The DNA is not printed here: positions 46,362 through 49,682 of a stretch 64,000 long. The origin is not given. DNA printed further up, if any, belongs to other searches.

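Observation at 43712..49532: AT-rich gene cluster with the logic of a chaperone-usher-like surface-fibre pathway, unusual for Bacteroidota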

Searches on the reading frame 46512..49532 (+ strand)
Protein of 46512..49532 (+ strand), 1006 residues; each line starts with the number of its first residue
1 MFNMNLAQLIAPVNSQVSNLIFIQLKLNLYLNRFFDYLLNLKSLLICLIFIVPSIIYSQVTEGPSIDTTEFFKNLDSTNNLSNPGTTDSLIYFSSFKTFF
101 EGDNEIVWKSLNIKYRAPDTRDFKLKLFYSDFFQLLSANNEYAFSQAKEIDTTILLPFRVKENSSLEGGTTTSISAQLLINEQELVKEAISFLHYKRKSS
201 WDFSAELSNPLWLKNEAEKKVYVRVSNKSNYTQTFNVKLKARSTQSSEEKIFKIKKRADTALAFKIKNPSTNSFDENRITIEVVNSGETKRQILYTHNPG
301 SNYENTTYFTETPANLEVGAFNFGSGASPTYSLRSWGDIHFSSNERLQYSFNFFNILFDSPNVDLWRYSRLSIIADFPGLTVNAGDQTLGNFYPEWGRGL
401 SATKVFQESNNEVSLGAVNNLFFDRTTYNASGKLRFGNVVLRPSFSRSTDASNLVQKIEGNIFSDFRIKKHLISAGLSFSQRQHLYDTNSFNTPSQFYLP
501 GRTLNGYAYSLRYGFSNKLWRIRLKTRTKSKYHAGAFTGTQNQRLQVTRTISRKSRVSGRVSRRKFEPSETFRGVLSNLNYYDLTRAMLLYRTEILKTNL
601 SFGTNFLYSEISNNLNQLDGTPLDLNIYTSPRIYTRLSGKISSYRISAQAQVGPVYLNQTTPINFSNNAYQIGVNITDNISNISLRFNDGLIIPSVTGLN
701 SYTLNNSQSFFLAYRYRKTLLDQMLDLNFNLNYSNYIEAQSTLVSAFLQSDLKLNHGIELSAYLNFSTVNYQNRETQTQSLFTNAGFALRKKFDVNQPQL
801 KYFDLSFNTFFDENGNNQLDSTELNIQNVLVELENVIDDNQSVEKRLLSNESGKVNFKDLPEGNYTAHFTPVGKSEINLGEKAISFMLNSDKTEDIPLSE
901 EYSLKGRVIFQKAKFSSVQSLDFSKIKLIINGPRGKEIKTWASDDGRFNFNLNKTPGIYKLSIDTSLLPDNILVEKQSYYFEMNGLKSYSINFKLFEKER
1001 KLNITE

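Call 3: search_protein_families(library=pfam, proteins=[window:46512-49532:+], max_evalue=1)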
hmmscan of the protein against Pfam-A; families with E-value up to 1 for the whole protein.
window:46512-49532:+ (1006 aa): 5 families
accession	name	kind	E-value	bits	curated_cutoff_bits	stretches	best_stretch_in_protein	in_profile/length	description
PF17210.9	SdrD_B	-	3e-07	31.1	29.7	1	810-873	8-68/112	SdrD B-like domain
PF17802.7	SpaA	-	0.00031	21.3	23.1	1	812-867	9-56/91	Prealbumin-like fold domain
PF13620.12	CarboxypepD_reg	-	0.00032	21.4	32.3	1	820-874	8-59/82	Carboxypeptidase regulatory-like domain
PF13944.12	Calycin_like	-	0.049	14.4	30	1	230-285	4-59/124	Calycin-like beta-barrel domain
PF09430.16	EMC7_beta-sandw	-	0.08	13.6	26.6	0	827-867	8-43/122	ER membrane protein complex subunit 7, beta-sandwich domain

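Call 4: search_protein_families(library=ncbifam, proteins=[window:46512-49532:+], max_evalue=1)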
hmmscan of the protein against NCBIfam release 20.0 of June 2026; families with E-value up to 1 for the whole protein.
window:46512-49532:+ (1006 aa): 0 families

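Call 8: find_homologous_proteins(query=window:46602-49532:+, max_evalue=0.001)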
Query window:46602-49532:+ (976 aa): 1 proteins with E <= 0.001 among 8000 candidates.
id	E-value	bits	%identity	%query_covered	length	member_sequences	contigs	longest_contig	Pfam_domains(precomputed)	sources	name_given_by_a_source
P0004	0.0e+0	2155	100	100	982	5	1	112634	PF17210.10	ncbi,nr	ncbi:MAG: hypothetical protein RI557_01480 [Salibacter sp.]|nr:hypothetical protein [Salibacter sp.]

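Call 15: find_homologous_proteins(query=A1, max_evalue=0.001)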
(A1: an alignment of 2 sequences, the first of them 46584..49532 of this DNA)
Query A1 (2 sequences) (982 aa, profile of the alignment): 1 proteins with E <= 0.001 among 8000 candidates.
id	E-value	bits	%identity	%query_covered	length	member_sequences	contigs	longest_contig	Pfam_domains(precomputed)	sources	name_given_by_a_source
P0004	0.0e+0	1771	100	100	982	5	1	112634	PF17210.10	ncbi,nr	ncbi:MAG: hypothetical protein RI557_01480 [Salibacter sp.]|nr:hypothetical protein [Salibacter sp.]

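Call 31: search_solved_structures(query=A7, max_evalue=10, show_alignments=1)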
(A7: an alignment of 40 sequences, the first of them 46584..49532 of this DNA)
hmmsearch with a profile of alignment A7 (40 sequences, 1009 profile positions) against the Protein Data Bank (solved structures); distinct sequences matched with E-value up to 10: 3.
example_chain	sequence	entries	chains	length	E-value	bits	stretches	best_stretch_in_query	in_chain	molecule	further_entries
4oq1_A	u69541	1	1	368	0.007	17.3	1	829-863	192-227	Cell wall surface anchor family protein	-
9fu8_A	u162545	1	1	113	0.063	14.1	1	80-140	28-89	BcDNA.LD24702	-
4ziu_A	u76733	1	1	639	2.6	8.7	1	81-144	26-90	Uncharacterized lipoprotein YfhM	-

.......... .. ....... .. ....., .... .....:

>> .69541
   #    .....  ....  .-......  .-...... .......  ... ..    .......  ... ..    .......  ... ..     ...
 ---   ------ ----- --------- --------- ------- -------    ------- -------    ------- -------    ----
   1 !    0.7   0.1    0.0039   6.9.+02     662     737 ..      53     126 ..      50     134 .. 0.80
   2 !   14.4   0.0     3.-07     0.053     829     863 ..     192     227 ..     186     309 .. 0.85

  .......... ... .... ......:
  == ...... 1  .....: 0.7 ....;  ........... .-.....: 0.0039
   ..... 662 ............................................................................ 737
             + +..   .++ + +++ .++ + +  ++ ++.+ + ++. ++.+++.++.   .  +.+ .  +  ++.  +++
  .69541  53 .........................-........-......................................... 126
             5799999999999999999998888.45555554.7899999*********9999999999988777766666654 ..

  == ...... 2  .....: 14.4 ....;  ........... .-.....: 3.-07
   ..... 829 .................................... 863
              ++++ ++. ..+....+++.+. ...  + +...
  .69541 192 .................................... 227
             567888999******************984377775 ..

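Call 51: search_protein_representatives(protein=window:46584-49532:+)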
Query: 982 residues. Proteins with E-value up to 0.001 (for the whole library): 259; up to 1e-10: 138; up to 1e-30: 12. The best 150 are listed.
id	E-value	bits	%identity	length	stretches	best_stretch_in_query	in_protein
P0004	0.0e+00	2168.8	100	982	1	1-982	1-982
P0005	3.3e-202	690.6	38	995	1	37-977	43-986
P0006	6.3e-183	626.8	38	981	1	41-975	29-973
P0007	9.6e-66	239.0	28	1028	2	32-980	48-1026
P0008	7.5e-40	153.3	25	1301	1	129-979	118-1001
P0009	4.4e-39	150.8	26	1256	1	131-979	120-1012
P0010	8.3e-36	140.0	27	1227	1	20-980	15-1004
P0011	6.2e-34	133.8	26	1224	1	141-980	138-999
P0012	2.9e-32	128.2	25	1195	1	128-980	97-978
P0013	3.2e-32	128.1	25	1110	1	127-980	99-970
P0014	2.3e-31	125.2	26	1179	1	127-980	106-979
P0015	6.6e-31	123.7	26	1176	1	130-980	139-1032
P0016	1.6e-30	122.4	25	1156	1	129-980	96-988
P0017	2.6e-30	121.8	26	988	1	63-980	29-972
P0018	1.7e-29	119.1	26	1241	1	66-980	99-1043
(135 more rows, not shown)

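Call 68: search_protein_families(library=pfam, alignment_id=A7, max_evalue=0.1)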
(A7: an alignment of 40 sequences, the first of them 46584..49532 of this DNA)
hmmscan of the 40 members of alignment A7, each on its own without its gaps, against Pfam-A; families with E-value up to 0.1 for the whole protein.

A. member 1, window:46584-49532:+ (982 aa): 5 families
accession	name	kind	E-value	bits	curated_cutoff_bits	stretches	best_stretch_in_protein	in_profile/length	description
PF17210.9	SdrD_B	-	2.7e-07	31.2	29.7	1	786-849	8-68/112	SdrD B-like domain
PF13620.12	CarboxypepD_reg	-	0.00029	21.6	32.3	1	796-850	8-59/82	Carboxypeptidase regulatory-like domain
PF17802.7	SpaA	-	0.00029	21.4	23.1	1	788-843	9-56/91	Prealbumin-like fold domain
PF13944.12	Calycin_like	-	0.046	14.4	30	0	206-261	4-59/124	Calycin-like beta-barrel domain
PF09430.16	EMC7_beta-sandw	-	0.073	13.7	26.6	0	803-843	8-43/122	ER membrane protein complex subunit 7, beta-sandwich domain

B. families by the number of members that match (of 40 scanned): 20 families
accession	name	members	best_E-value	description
PF17210.9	SdrD_B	39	1.1e-10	SdrD B-like domain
PF13620.12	CarboxypepD_reg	38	1.5e-08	Carboxypeptidase regulatory-like domain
PF17802.7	SpaA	23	0.00029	Prealbumin-like fold domain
PF10633.15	NPCBM_assoc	19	6.8e-06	NPCBM-associated, NEW3 domain of alpha-galactosidase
PF13715.12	CarbopepD_reg_2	12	3.9e-05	CarboxypepD_reg-like domain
PF10794.15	DUF2606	7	0.00034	Protein of unknown function (DUF2606)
PF11614.14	FixG_C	7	0.00061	IG-like fold at C-terminal of FixG, putative oxidoreductase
PF22898.2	NOMO1-like_1st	3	0.0019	BOS complex subunit NOMO1-like, first beta sandwich domain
PF13283.12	NfrA_C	2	0.029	Bacteriophage N adsorption protein A C-term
PF17816.7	PDZ_4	2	0.037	PDZ domain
PF06480.20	FtsH_ext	1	0.0067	FtsH Extracellular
PF13567.11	DUF4131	1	0.042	Domain of unknown function (DUF4131)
PF20138.4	DUF6528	1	0.042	Family of unknown function (DUF6528)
PF07258.19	COMM_domain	1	0.044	COMM domain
PF13944.12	Calycin_like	1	0.046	Calycin-like beta-barrel domain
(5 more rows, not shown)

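Call 70: predict_structure(alignment_id=A8)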
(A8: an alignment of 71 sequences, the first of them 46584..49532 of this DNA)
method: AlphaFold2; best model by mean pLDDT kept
length: 982 residues; sequences in the alignment: 71
mean_pLDDT: 87.4   pTM: 0.68
mean pLDDT of the five models: 87.4, 86.3, 85.8, 85.4, 84.9
residues with pLDDT >= 90: 574; 70-90: 309; 50-70: 58; < 50: 41
segments of 3 or more residues with pLDDT < 50: 1-4, 31-46, 48-63
pLDDT, mean of each block of 10 residues (from residue 1): 54 70 66 40 47 40 67 85 89 78 87 83 72 81 85 85 86 93 90 93 95 87 87 94 82 90 91 91 82 95 92 93 96 77 94 97 93 97 95 96 98 96 97 97 97 97 90 92 98 98 95 89 98 98 92 89 98 96 93 90 93 94 96 69 86 96 87 57 85 92 97 89 97 94 90 90 96 89 93 88 94 70 94 92 90 81 94 88 92 85 90 90 87 88 89 87 85 81 47
secondary structure, 60 per line:
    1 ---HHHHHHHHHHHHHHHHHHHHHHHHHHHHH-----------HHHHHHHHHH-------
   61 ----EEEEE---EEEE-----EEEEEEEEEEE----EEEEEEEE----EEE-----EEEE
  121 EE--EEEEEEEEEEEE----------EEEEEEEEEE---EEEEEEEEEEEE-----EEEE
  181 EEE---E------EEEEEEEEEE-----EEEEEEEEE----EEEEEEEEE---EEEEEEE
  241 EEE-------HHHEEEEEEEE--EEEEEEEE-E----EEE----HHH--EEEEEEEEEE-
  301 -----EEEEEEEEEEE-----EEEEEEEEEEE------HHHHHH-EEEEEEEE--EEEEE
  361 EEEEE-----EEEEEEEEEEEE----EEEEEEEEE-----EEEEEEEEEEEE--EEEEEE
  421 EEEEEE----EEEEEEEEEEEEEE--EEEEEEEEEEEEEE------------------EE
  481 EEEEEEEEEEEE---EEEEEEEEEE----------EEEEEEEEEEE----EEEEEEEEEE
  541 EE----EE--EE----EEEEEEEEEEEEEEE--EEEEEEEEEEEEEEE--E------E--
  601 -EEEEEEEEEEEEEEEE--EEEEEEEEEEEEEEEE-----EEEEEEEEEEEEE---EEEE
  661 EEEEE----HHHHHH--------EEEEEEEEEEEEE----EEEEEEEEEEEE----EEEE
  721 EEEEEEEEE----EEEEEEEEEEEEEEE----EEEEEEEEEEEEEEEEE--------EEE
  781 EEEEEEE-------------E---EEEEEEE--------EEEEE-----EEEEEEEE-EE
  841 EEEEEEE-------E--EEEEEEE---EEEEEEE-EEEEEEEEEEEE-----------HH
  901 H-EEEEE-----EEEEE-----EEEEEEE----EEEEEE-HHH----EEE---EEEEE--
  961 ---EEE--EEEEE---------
elements in order (helices of 4 or more, strands of 3 or more residues): H4-32 H44-53 E65-69 E73-76 E82-92 E97-104 E109-111 E117-122 E125-136 E147-156 E160-171 E177-183 E194-203 E209-217 E222-230 E234-243 E254-261 E264-271 E278-280 E290-299 E306-316 E322-332 H339-344 E346-353 E356-365 E371-382 E387-395 E401-412 E415-426 E431-444 E447-460 E479-492 E496-505 E516-526 E531-542 E557-571 E574-588 E602-617 E620-635 E641-653 E657-665 H670-675 E684-696 E701-712 E717-729 E734-748 E753-769 E778-787 E805-811 E820-824 E830-837 E839-847 E858-864 E868-874 E876-887 E903-907 E913-917 E923-929 E934-939 E948-950 E954-958 E964-966 E969-973

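Call 74: fold_search(model_id=the predicted structure, library=pdb)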
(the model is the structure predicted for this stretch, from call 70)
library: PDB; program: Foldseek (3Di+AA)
matches with E <= 10: 1110; with E <= 0.001: 205
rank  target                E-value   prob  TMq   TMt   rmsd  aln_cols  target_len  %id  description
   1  9fy9_D                3.2e-11  1.00  0.21  0.27  20.5       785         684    9  Cryo-EM structure of the type 1 chaperone-usher pilus FimD-tip complex (FimDHGFC) - Conformer 1 (released 2025-06-04)
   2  9fxb_D                6.3e-11  1.00  0.21  0.29  18.3       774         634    8  Cryo-EM structure of the type 1 pilus assembly platform as part of the FimI-bound chaperone-usher pilus complex (FimDH (released 2025-06-04)
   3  3rfz_E                8.7e-11  1.00  0.22  0.26  21.4       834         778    9  Crystal structure of the FimD usher bound to its cognate FimC:FimH substrate (released 2011-06-01)
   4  9fxs_D                1.4e-10  1.00  0.21  0.28  18.9       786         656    9  Cryo-EM structure of the type 1 pilus complex including pilus rod and FimI-bound assembly platform after incorporation (released 2025-06-04)
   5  9fw9_D                1.8e-10  1.00  0.21  0.28  19.4       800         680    9  Cryo-EM structure of the type 1 pilus assembly platform as part of the FimA-bound chaperone-usher pilus complex (FimDH (released 2025-06-04)
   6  9bog_D                1.8e-10  1.00  0.21  0.24  19.0       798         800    8  Structural basis for adhesin secretion by the outer-membrane usher in type 1 pili (released 2024-10-09)
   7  10ps                  3.0e-10  1.00  0.11  0.17  25.5       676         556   12  Crystal structure of SdrD A2-A3-B1-B2 domains from Staphylococcus aureus JH1 (released 2026-02-11)
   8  3rfz_B                3.3e-10  1.00  0.20  0.23  21.3       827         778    9  Crystal structure of the FimD usher bound to its cognate FimC:FimH substrate (released 2011-06-01)
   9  9fx8_D                5.2e-10  1.00  0.22  0.28  19.4       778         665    8  Cryo-EM structure of the FimI-bound type 1 pilus assembly platform complex - Local refinement (released 2025-06-04)
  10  6e14_D                1.1e-09  1.00  0.20  0.23  22.6       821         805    9  Handover mechanism of the growing pilus by the bacterial outer membrane usher FimD (released 2018-10-17)
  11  9ijj_h                2.1e-09  1.00  0.11  0.08  55.0      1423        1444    7  In situ structure of the central apparatus in mouse sperm axoneme. (released 2025-06-04)
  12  7som_D                2.3e-09  1.00  0.10  0.08  46.5      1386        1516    8  Ciliary C2 central pair apparatus isolated from Chlamydomonas reinhardtii (released 2022-04-13)
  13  6fwv_A                2.9e-09  1.00  0.09  0.16  18.0       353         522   10  The Bacillus anthracis TIE protein (released 2018-08-08)
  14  7lhh_C                1.7e-08  1.00  0.27  0.31  17.1       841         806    9  Cryo-EM structure of E. coli P pilus tip assembly intermediate PapC-PapD-PapK-PapG in the second conformation (released 2021-08-11)
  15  7lhg_C                1.4e-07  1.00  0.25  0.30  19.3       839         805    9  Cryo-EM structure of E. coli P pilus tip assembly intermediate PapC-PapD-PapK-PapG in the first conformation (released 2021-08-11)
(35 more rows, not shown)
